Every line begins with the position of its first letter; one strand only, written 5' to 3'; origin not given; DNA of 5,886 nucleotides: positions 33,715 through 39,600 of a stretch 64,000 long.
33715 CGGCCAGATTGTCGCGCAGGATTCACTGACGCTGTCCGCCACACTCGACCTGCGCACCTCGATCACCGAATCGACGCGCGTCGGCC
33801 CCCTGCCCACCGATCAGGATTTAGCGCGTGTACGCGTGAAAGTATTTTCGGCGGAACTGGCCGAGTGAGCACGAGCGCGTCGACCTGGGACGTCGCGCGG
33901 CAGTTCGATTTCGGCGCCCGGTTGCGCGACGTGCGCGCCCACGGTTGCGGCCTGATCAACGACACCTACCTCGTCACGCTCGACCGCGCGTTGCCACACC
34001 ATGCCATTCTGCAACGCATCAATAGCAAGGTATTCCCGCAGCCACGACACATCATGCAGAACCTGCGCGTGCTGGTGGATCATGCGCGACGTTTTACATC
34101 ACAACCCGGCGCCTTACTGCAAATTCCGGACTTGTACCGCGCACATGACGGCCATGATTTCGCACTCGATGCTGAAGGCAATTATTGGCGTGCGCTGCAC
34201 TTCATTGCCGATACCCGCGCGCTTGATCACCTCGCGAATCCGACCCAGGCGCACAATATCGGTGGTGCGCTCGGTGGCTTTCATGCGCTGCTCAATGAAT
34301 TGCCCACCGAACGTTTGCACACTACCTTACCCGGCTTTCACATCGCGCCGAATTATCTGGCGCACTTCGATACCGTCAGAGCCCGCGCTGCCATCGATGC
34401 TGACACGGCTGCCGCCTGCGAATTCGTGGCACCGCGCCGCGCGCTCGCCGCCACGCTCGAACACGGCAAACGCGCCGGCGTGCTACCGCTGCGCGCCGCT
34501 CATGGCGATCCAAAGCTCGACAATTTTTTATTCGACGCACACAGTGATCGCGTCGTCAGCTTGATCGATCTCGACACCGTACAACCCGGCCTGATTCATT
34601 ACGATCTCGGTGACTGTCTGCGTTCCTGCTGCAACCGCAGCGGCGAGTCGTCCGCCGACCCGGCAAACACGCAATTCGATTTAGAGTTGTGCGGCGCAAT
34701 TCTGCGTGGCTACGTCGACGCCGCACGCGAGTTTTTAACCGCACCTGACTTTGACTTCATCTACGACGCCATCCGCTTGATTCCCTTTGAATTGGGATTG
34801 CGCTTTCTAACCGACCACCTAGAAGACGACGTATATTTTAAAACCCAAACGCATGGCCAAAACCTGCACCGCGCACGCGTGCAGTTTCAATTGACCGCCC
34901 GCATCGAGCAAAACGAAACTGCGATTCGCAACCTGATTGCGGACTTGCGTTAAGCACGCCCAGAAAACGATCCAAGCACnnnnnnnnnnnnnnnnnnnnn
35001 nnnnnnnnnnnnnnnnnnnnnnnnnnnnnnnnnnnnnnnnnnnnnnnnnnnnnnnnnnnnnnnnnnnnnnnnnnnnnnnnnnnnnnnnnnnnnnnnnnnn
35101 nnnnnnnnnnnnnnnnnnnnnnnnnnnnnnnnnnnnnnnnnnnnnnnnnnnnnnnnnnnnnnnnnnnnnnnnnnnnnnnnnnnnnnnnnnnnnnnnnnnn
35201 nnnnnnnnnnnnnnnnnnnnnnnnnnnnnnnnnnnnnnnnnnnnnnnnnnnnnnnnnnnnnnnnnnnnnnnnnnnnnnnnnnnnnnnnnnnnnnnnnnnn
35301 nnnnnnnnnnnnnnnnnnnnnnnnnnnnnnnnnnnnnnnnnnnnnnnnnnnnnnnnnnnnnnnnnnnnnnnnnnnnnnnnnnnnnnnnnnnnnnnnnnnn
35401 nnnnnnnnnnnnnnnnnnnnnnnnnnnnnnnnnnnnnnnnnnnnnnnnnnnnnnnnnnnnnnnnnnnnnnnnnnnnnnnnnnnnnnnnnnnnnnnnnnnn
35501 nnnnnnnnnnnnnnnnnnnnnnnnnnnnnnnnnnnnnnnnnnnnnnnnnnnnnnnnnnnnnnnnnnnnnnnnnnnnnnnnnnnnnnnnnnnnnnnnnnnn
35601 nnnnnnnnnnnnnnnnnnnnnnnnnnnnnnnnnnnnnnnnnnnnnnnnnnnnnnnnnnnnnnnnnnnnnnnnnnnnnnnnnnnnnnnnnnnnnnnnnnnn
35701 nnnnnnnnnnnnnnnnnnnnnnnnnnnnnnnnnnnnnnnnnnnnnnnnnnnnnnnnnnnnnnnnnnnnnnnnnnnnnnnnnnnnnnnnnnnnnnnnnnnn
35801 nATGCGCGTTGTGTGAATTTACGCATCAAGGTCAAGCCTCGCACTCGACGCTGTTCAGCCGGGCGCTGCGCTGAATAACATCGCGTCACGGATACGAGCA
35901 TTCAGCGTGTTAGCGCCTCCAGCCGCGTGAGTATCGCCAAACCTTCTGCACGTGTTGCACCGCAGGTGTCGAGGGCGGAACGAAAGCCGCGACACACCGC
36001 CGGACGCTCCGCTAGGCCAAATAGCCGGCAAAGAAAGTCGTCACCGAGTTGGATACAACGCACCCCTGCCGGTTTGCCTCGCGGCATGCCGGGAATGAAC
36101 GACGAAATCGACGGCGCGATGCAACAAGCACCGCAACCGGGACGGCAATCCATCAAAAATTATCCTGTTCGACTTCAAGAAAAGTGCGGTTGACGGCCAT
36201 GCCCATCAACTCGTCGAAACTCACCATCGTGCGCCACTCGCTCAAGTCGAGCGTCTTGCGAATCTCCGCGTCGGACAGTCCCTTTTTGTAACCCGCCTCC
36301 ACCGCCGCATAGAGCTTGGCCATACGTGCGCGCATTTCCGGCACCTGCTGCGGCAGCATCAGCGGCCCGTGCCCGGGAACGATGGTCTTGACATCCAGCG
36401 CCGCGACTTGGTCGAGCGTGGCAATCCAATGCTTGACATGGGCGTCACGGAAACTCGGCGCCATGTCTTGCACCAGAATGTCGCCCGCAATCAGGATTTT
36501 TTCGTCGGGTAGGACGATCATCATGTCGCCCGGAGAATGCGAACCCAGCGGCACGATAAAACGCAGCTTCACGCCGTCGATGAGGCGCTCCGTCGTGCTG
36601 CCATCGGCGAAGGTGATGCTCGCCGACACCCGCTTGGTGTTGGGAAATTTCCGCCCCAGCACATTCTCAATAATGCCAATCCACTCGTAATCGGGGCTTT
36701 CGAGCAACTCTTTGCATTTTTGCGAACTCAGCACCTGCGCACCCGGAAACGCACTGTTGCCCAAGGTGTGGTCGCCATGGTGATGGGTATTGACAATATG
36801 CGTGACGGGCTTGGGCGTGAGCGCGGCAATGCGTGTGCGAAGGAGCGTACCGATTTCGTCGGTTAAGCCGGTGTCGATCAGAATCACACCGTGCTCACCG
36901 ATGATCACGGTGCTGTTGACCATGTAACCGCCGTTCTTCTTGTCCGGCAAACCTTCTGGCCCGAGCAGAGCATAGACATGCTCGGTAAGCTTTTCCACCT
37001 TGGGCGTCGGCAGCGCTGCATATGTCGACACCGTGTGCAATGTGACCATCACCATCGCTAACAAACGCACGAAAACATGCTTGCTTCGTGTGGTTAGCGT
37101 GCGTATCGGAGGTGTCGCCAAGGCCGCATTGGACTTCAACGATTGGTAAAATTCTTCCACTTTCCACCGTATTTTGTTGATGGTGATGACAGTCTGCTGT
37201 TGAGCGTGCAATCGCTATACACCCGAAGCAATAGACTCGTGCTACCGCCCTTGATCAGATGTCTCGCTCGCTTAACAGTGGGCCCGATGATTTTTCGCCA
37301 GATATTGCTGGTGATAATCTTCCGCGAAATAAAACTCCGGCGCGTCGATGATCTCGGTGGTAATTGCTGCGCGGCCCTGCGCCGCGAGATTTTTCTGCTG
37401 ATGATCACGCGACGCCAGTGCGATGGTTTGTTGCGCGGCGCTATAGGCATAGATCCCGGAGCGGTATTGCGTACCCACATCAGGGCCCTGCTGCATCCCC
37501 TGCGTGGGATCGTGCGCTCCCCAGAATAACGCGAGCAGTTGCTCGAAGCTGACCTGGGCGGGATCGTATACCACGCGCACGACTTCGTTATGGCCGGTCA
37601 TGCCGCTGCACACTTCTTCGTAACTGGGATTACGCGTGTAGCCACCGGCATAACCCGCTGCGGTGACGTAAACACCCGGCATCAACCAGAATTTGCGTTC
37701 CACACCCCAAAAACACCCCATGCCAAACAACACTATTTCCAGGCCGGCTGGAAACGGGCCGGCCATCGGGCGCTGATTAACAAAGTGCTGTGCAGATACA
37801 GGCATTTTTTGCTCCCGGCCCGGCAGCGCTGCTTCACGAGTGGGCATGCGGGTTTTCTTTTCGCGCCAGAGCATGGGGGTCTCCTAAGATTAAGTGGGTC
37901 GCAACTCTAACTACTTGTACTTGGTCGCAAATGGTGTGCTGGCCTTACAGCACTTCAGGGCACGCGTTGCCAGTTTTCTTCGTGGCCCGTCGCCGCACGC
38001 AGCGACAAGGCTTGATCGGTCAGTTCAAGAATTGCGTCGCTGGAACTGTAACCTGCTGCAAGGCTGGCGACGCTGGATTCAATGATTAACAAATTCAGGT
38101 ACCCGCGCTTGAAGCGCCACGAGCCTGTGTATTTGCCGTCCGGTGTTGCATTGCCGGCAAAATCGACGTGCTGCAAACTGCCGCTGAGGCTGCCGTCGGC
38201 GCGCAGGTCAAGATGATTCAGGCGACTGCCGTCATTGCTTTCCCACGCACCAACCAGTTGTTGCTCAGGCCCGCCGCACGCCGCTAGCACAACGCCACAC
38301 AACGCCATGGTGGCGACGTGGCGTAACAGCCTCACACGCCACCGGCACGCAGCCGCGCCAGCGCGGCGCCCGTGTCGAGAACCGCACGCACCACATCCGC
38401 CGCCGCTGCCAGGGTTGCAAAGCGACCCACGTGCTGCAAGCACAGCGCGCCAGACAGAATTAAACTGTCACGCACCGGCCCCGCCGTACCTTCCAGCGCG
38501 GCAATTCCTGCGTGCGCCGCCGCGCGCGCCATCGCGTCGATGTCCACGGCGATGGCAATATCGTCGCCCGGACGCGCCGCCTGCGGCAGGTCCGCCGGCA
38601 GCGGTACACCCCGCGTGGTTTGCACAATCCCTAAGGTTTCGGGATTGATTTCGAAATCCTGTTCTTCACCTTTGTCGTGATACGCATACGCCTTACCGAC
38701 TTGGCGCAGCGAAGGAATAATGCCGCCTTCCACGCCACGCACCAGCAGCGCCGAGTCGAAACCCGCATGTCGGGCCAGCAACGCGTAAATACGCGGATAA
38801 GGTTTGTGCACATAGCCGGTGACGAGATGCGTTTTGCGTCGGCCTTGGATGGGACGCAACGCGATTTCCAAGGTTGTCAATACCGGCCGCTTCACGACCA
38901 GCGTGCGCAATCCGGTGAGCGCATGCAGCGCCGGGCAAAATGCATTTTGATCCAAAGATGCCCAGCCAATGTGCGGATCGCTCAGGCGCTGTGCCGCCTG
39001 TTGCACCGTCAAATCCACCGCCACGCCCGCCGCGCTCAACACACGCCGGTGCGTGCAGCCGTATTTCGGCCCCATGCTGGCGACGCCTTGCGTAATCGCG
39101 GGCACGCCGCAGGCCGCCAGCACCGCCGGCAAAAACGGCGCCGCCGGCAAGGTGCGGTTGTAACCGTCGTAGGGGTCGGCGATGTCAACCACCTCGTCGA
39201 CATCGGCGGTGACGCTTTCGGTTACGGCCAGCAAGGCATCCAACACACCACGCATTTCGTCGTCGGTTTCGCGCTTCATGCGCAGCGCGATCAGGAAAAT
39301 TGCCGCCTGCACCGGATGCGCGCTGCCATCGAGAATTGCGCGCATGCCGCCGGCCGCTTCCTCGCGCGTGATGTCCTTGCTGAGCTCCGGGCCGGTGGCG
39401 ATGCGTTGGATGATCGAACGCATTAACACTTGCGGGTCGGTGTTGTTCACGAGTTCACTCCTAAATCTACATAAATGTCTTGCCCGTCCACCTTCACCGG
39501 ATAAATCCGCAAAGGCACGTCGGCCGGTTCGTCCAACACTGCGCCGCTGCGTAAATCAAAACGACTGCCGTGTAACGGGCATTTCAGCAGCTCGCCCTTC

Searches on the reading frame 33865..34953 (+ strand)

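Call 27: search_protein_families(library=pfam, proteins=[window:33865-34953:+], max_evalue=0.00001)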
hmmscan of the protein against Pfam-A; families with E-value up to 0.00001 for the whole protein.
window:33865-34953:+ (362 aa): 1 family
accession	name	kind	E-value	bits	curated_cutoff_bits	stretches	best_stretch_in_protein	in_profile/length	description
PF01636.29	APH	-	8.6e-17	62.1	23.2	1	23-264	2-222/239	Phosphotransferase enzyme family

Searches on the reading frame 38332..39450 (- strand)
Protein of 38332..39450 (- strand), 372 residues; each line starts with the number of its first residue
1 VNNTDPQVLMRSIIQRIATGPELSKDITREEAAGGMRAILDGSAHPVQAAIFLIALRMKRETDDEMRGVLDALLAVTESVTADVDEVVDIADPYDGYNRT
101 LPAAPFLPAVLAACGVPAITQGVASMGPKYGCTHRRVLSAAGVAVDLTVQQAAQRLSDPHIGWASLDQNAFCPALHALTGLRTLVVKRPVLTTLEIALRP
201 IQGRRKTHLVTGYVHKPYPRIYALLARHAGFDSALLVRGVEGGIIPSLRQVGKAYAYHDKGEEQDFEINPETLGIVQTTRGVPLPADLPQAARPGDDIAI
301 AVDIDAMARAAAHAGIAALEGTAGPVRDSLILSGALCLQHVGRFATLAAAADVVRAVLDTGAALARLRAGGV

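Call 27: search_protein_families(library=pfam, proteins=[window:38332-39450:-], max_evalue=0.00001)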
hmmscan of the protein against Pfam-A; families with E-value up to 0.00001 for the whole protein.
window:38332-39450:- (372 aa): 2 families
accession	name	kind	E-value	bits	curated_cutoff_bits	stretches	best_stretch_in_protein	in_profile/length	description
PF02885.22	Glycos_trans_3N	-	1.7e-15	57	26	1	12-75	2-61/63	Glycosyl transferase family, helical bundle domain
PF00591.27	Glycos_transf_3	-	9.3e-09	35.7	27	0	109-278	26-186/253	Glycosyl transferase family, a/b domain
